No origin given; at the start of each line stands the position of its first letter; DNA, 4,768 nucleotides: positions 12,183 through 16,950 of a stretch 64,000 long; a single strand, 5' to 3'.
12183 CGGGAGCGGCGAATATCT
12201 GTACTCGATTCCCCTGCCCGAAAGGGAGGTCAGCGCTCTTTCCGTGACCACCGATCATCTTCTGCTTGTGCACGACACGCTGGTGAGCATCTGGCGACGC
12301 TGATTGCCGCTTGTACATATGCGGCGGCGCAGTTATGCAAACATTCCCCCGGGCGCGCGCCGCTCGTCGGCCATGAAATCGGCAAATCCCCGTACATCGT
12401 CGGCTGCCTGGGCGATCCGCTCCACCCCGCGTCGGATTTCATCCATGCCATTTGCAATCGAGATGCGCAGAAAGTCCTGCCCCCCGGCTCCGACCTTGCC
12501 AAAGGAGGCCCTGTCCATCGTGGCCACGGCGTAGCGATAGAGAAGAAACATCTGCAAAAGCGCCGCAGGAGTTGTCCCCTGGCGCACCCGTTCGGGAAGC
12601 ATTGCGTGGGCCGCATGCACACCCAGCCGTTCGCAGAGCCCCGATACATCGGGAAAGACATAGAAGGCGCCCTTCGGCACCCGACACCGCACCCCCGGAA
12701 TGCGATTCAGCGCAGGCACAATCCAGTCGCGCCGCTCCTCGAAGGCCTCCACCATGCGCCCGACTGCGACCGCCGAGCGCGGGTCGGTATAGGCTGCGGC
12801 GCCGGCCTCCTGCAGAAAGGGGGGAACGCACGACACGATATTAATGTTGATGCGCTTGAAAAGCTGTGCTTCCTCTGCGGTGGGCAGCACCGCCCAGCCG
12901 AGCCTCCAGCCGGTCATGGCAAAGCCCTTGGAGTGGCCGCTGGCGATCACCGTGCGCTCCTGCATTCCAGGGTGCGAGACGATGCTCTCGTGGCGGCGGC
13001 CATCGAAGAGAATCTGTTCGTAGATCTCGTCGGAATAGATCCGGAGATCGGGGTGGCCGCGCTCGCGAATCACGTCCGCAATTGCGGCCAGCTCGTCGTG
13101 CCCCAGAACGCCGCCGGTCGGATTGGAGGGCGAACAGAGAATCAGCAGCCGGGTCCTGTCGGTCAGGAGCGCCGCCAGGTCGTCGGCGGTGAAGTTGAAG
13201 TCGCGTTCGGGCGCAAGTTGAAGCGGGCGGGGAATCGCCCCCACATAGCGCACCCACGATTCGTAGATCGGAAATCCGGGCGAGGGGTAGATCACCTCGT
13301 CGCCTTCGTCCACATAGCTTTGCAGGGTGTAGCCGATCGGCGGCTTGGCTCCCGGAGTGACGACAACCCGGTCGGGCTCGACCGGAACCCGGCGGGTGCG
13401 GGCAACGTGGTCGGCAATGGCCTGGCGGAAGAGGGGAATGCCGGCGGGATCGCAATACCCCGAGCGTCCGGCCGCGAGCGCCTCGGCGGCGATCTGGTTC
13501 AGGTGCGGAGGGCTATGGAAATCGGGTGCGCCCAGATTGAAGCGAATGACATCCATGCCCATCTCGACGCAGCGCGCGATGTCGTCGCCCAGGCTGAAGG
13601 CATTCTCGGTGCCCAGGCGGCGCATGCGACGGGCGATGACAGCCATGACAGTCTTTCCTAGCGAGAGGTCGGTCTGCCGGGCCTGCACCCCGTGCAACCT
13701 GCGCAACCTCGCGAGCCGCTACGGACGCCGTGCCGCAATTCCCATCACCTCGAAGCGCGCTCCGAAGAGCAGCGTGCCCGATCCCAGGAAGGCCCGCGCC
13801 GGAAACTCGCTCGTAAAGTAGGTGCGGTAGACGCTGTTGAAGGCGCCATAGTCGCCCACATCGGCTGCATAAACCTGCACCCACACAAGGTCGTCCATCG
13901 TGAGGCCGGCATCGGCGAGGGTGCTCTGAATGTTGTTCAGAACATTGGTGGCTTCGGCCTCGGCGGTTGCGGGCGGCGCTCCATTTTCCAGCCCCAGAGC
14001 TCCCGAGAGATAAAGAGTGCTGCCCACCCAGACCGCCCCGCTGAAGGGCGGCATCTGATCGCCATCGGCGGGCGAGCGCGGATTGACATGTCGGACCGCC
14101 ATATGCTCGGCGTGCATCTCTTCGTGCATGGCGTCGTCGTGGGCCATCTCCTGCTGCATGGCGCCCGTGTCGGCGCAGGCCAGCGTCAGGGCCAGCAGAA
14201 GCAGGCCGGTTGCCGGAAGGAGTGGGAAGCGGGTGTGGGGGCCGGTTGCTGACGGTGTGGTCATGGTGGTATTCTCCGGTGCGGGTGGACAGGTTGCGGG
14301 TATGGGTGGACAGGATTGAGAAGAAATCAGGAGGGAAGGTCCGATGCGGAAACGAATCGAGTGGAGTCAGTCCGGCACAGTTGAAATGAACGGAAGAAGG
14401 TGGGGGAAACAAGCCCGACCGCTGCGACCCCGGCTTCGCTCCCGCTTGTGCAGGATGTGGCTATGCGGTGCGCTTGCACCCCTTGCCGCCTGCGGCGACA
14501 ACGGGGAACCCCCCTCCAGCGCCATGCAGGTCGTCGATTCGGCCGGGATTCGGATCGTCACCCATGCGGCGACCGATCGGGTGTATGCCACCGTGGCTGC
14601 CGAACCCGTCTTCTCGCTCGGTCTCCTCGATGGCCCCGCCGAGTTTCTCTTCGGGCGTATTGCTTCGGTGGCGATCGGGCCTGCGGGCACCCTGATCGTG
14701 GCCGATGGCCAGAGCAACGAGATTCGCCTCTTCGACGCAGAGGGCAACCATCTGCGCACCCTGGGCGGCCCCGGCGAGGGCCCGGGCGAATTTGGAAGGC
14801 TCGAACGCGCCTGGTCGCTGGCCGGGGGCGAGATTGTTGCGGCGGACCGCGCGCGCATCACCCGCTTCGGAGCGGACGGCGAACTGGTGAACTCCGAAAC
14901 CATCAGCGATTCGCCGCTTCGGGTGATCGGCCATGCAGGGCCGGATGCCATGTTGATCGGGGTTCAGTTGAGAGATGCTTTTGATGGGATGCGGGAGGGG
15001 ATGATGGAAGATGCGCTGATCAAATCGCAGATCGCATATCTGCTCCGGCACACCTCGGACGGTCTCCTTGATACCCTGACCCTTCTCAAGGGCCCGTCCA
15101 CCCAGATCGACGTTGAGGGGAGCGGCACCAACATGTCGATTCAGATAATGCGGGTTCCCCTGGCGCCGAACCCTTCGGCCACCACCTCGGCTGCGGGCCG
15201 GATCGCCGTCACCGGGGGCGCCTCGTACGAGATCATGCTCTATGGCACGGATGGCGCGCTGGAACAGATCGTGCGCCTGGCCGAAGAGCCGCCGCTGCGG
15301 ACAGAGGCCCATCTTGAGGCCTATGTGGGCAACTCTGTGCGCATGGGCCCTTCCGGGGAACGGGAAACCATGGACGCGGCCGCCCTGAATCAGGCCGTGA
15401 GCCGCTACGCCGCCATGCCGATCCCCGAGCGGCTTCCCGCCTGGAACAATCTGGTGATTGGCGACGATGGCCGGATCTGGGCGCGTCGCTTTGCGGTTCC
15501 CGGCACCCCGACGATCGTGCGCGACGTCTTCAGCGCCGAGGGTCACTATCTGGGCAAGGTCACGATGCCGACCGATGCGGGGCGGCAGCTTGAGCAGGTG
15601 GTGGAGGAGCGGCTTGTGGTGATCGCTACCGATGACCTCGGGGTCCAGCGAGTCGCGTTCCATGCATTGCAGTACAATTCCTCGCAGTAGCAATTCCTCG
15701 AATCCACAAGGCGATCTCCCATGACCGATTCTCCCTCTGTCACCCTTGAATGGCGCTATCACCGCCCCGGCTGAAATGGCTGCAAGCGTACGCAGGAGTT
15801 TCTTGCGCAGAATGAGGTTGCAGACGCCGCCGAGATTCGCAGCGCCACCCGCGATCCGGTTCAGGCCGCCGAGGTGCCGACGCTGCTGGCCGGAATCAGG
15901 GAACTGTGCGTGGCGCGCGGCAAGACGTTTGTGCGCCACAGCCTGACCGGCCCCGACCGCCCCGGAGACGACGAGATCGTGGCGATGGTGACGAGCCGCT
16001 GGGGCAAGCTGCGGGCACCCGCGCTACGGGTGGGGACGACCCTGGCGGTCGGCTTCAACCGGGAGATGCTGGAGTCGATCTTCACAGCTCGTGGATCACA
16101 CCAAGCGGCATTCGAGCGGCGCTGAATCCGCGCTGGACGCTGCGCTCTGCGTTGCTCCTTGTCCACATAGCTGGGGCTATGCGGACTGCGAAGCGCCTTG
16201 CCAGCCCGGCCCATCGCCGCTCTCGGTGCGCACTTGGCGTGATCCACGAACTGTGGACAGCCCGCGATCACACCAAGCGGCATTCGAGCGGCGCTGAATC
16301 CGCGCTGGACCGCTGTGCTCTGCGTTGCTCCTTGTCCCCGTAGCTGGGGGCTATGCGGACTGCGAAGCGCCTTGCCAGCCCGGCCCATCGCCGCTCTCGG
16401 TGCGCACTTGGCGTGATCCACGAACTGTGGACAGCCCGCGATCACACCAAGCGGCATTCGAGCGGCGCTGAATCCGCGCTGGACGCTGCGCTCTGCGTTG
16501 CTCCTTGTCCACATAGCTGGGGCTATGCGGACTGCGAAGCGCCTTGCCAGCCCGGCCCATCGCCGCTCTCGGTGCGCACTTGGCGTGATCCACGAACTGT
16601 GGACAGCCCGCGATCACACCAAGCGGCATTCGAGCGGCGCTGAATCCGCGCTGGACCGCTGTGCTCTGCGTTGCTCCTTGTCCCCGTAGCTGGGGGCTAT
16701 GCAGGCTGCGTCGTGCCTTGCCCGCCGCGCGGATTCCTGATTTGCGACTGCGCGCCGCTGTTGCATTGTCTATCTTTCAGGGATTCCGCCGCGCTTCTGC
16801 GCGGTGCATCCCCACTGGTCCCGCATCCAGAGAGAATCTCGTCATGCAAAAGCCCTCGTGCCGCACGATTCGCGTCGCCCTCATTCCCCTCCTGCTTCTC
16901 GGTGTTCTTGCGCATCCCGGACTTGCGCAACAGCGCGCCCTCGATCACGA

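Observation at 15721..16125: Candidate selenoprotein: ArsC/Spx-like thioredoxin-fold gene with TGA at the redox position (UxxC)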

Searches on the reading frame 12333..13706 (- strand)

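Call 50: search_protein_families(library=pfam, proteins=[window:12333-13706:-], max_evalue=0.001)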
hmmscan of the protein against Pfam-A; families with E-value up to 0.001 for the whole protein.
window:12333-13706:- (457 aa): 1 family
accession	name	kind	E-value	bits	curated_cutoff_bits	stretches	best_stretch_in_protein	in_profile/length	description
PF00155.27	Aminotran_1_2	-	1.5e-52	179.5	19.7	1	52-431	2-361/361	Aminotransferase class I and II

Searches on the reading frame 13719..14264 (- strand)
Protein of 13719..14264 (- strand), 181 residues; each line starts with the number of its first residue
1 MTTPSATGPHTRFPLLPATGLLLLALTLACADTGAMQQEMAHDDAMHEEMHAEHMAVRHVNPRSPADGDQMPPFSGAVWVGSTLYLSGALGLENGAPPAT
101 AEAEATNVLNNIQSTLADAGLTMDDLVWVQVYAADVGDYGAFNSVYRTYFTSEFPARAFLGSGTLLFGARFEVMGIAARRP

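Call 50: search_protein_families(library=pfam, proteins=[window:13719-14264:-], max_evalue=0.001)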
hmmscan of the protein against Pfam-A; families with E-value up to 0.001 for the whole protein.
window:13719-14264:- (181 aa): 1 family
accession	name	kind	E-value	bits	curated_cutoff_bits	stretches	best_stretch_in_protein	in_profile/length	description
PF01042.26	Ribonuc_L-PSP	-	1.1e-20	74.3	27.3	1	73-178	10-120/121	Endoribonuclease L-PSP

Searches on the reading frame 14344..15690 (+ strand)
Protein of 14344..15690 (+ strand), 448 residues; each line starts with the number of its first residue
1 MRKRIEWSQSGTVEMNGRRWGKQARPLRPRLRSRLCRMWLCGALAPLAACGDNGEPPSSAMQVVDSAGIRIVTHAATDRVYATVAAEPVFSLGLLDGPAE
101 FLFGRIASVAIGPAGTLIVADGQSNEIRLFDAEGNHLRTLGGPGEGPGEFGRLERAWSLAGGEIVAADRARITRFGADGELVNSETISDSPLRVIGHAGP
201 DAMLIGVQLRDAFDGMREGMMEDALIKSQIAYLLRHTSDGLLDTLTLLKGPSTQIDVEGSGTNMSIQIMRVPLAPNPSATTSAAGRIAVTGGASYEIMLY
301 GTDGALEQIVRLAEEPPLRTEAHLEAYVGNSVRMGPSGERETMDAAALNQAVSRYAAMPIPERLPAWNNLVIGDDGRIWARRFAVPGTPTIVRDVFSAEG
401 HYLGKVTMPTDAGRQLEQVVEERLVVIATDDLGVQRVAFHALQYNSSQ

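Call 45: find_encoding_contigs(protein=window:14344-15690:+, flank=10000, max_places=3)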
Protein window:14344-15690:+ (448 aa): no gene with exactly this product is on record in the collection.

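Call 50: search_protein_families(library=pfam, proteins=[window:14344-15690:+], max_evalue=0.001)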
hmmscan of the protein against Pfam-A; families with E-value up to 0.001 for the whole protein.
window:14344-15690:+ (448 aa): 1 family
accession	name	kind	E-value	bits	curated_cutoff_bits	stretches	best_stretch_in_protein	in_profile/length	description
PF17170.10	DUF5128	-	9.2e-05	22.2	22.9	1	97-181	37-124/321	6-bladed beta-propeller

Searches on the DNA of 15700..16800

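Call 78: search_rna_families(source=window, start=15700, end=16800, threshold=evalue, max_evalue=10)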
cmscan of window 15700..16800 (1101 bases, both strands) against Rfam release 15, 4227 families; matches with E-value up to 10: 4.
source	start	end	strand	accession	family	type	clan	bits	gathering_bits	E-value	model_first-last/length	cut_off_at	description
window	16389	16466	-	RF03784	mir-2240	Gene; miRNA;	-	16.3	93.5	8.2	1-97/97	no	mir-2240 microRNA precursor family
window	16152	16195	-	RF00712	mir-460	Gene; miRNA;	-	13.9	52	5.2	1-77/77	no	mir-460 microRNA precursor family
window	16498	16541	-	RF00712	mir-460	Gene; miRNA;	-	13.9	52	5.2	1-77/77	no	mir-460 microRNA precursor family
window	16157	16193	-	RF02243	Xoo8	Gene; sRNA;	-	8.9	90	9.3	16-52/323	no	Proteobacterial sRNA Xoo8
